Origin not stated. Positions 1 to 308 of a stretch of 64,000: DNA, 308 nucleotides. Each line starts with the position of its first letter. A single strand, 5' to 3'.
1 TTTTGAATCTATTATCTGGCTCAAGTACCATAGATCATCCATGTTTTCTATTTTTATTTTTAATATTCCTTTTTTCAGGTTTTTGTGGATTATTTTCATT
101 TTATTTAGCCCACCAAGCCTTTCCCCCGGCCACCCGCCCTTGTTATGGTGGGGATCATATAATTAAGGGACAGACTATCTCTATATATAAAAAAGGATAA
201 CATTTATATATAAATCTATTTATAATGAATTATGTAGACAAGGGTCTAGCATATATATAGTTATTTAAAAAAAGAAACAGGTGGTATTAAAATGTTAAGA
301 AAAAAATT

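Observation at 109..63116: Orientation-locked C-rich intergenic repeat family with a conserved four-tract i-motif/G-quadruplex pattern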

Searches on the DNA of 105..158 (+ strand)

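Call 17: build_rna_model(alignment_id=A2, structure=none)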
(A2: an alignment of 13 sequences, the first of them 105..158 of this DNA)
Model R1 built from alignment A2 (13 sequences, 64 columns); structure: none (sequence only).
model positions 58; base pairs 0; branch points 0; effective number of sequences 13; information 0.752 bits per position. No base pairs: searches with it score sequence only.

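Call 18: search_with_rna_model(model_id=R1, source=window, filters=off, max_evalue=10)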
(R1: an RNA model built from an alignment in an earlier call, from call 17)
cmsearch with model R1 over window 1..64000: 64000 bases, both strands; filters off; matches with E-value up to 10: 13.
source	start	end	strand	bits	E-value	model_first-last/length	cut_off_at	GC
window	19000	19052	+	45.2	3.5e-13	2-54/58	-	0.58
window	106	159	+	43.2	1.4e-12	2-55/58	-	0.61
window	38863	38916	+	41.7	4.2e-12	2-55/58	-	0.56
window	8959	9011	+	41.7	4.3e-12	2-54/58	-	0.64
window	37117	37169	+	39.8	1.7e-11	3-55/58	-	0.6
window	40676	40726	+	34.7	7e-10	2-54/58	-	0.57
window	63056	63093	+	22.2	5.9e-06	3-41/58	-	0.74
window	54068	54111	+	12.2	0.0089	8-51/58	-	0.52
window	12485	12504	-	4.7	2.1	6-26/58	-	0.5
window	13674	13699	-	3.3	5.7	3-28/58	-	0.5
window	20981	21004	-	3.2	5.9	32-55/58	-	0.21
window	44264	44288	+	3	6.7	30-54/58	-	0.36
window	18966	18979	-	2.6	9.2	5-18/58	-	0.57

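Call 19: search_with_rna_model(model_id=R1, sources=[L007, L011, L035, L091, L095, L106, L108, L113, L117, L015, L038], filters=off, max_evalue=10)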
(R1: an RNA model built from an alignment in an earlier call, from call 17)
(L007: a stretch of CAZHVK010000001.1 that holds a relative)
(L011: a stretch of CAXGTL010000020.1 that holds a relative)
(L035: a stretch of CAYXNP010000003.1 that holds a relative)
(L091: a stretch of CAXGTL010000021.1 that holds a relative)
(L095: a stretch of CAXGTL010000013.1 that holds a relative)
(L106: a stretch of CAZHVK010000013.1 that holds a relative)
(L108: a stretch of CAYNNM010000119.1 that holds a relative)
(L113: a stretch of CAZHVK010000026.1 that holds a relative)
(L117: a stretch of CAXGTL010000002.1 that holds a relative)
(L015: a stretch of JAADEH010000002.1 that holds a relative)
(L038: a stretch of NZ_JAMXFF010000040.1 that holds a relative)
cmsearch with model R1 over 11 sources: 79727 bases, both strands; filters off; matches with E-value up to 10: 17.
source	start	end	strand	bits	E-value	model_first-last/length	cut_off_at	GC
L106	3931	3983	-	44.6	6.7e-13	2-54/58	-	0.53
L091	1902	1954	+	40.9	9.8e-12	2-54/58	-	0.53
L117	250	301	-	38.9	4.2e-11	2-55/58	-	0.58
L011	5115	5167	+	37.9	8.3e-11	2-55/58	-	0.53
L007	1506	1558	-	37.9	8.7e-11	3-54/58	-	0.47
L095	6725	6764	-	34.4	1.1e-09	2-42/58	-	0.57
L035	6068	6113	+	31.3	9.9e-09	2-50/58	-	0.63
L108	102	136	-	30.4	2e-08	3-38/58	-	0.57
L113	1595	1646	-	27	2.4e-07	2-55/58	-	0.52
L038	422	459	-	26.7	2.8e-07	4-43/58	-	0.74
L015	6218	6253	-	26.5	3.3e-07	3-37/58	-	0.61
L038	363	394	-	22.9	4.6e-06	3-36/58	-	0.84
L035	4453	4488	+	21.6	1.2e-05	2-39/58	-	0.67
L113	1650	1683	-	20.4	2.8e-05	2-37/58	-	0.65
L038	284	311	-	16.2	0.00059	4-34/58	-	0.82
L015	7394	7411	-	4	4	12-33/58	-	0.67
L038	1321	1342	+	3.4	6.6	26-47/58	-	0.45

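Call 21: search_with_rna_model(model_id=R1, sources=[L118, L119], filters=off, max_evalue=1)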
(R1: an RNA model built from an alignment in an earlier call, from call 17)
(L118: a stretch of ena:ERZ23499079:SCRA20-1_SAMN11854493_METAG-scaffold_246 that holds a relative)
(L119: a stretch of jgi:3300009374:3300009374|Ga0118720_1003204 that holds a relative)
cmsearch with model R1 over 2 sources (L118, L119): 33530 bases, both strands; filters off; matches with E-value up to 1: 3.
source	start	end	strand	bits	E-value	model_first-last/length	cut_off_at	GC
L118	9815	9868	+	43.2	7.5e-13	2-55/58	-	0.61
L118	18668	18720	+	41.7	2.2e-12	2-54/58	-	0.64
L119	8784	8836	+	41.7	2.2e-12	2-54/58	-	0.64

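Call 23: search_with_rna_model(model_id=R1, sources=[L123, L124], filters=off, max_evalue=1)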
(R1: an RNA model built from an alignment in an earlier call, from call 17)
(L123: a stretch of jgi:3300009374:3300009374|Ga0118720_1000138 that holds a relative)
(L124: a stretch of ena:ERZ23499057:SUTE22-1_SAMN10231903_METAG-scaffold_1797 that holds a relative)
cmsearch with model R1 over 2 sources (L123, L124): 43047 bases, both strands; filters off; matches with E-value up to 1: 6.
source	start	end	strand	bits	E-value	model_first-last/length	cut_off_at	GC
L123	2302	2354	-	27.2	1.1e-07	3-55/58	-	0.47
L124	951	1003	-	27.2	1.1e-07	3-55/58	-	0.47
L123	9175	9212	-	22.2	4e-06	3-41/58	-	0.74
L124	7824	7861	-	22.2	4e-06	3-41/58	-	0.74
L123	18157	18200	-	12.2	0.006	8-51/58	-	0.52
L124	16806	16849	-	12.2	0.006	8-51/58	-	0.52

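Call 27: search_with_rna_model(model_id=R1, sources=[L126, L127, L129], filters=off, max_evalue=1, show_alignments=8)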
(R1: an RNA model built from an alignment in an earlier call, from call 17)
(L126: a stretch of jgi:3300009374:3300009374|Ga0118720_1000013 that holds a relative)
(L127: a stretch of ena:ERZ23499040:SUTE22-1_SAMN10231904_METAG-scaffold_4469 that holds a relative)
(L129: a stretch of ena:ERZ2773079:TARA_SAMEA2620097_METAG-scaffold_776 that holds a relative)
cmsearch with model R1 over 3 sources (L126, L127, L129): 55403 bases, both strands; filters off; matches with E-value up to 1: 2.
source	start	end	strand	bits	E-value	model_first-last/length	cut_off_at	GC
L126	9817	9870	+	40.5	8.6e-12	2-55/58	-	0.52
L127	5101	5154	+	40.5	8.6e-12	2-55/58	-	0.52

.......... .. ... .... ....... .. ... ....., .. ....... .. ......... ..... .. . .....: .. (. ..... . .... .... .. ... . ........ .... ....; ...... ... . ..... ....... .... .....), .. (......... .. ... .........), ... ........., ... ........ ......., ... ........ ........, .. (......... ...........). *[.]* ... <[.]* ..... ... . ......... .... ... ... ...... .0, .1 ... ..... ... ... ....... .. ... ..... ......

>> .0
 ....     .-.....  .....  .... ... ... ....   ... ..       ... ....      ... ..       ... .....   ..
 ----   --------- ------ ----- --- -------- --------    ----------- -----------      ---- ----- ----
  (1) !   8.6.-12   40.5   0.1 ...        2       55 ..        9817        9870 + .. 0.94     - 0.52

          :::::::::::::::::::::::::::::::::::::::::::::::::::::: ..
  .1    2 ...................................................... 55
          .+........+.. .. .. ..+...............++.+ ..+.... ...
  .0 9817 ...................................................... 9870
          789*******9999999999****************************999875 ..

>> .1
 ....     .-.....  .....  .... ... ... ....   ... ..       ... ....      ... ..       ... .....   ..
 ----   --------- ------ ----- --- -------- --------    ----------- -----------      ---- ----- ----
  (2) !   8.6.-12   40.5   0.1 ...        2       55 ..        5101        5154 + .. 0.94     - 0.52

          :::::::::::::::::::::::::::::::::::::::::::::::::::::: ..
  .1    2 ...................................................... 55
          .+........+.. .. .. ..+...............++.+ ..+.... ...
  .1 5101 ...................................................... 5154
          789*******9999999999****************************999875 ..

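Call 35: search_with_rna_model(model_id=R1, sources=[L132, L133, L134, L135, L136, L137, L138, L139, L140, L142, L143, L144, L145, L146, L147, L148, L149, L150, L151, L152, L153, L155, L156, L157], filters=default, max_evalue=0.1)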
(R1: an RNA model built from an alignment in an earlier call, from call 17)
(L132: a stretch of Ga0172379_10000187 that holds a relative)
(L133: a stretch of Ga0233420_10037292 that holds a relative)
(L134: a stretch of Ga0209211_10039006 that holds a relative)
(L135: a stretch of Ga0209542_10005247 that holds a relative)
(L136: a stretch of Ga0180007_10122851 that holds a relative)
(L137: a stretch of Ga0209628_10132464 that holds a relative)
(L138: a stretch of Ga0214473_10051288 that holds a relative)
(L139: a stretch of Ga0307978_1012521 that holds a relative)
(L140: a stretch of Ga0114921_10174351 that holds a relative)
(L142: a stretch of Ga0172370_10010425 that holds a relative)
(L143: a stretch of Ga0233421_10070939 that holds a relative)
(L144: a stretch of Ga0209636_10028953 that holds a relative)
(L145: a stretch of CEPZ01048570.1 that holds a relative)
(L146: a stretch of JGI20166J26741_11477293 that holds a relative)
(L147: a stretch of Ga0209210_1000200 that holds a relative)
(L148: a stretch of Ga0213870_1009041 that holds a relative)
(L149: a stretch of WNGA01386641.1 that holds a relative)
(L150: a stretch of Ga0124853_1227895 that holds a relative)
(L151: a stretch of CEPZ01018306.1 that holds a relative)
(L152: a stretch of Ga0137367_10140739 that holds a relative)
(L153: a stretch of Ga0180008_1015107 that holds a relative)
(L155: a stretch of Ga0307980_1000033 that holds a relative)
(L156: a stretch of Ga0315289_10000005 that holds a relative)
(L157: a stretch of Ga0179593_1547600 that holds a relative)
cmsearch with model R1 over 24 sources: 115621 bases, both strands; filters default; matches with E-value up to 0.1: 25.
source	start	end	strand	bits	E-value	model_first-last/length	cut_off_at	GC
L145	8878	8930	-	37.9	1.2e-10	2-55/58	-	0.53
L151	4509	4549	-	34.5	1.5e-09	2-43/58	-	0.56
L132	1031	1075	+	33.1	4e-09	2-47/58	-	0.51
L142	6252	6290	-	31.6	1.2e-08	2-41/58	-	0.54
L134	2953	2999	-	31.1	1.8e-08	2-51/58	-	0.62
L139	1127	1174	-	31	1.8e-08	5-54/58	-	0.54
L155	1111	1158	-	31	1.8e-08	5-54/58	-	0.54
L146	7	45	+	30.7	2.3e-08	4-41/58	-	0.62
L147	293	326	+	29.6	5.2e-08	4-39/58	-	0.62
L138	348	391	-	28.3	1.3e-07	2-43/58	-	0.5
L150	1210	1242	-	27.5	2.4e-07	3-38/58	-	0.67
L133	1503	1536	-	27.2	2.9e-07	2-36/58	-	0.74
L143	839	874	+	26.8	3.9e-07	2-38/58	-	0.64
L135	1452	1487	-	26.7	4.1e-07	2-37/58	-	0.64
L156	5236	5270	-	25.6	9.1e-07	2-37/58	-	0.74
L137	780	815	-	21.9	1.4e-05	3-37/58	-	0.69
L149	830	865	+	21.8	1.5e-05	2-40/58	-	0.58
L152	1056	1091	-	21.8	1.5e-05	2-40/58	-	0.58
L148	1226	1258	+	20.5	3.8e-05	2-36/58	-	0.61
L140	1406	1437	-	19.7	6.5e-05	2-35/58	-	0.66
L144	5497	5528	+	16.2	0.00083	2-35/58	-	0.66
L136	805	835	-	13.9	0.0046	3-36/58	-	0.77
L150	604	633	-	13.7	0.0051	5-37/58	-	0.67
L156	998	1028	-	13.6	0.0057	3-34/58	-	0.71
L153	1128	1158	-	12.3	0.014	3-36/58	-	0.71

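Call 55: search_with_rna_model(model_id=R1, sources=[L158, L159, L160], filters=off, max_evalue=1)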
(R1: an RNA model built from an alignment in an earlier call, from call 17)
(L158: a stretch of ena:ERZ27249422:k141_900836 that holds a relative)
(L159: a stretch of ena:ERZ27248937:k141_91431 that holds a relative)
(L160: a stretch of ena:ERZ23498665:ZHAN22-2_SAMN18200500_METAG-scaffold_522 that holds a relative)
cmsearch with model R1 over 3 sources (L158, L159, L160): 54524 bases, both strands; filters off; matches with E-value up to 1: 2.
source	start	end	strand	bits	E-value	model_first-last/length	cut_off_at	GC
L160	10479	10495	+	7.5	0.22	20-36/58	-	0.88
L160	15918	15935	+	7.1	0.3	26-43/58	-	0.67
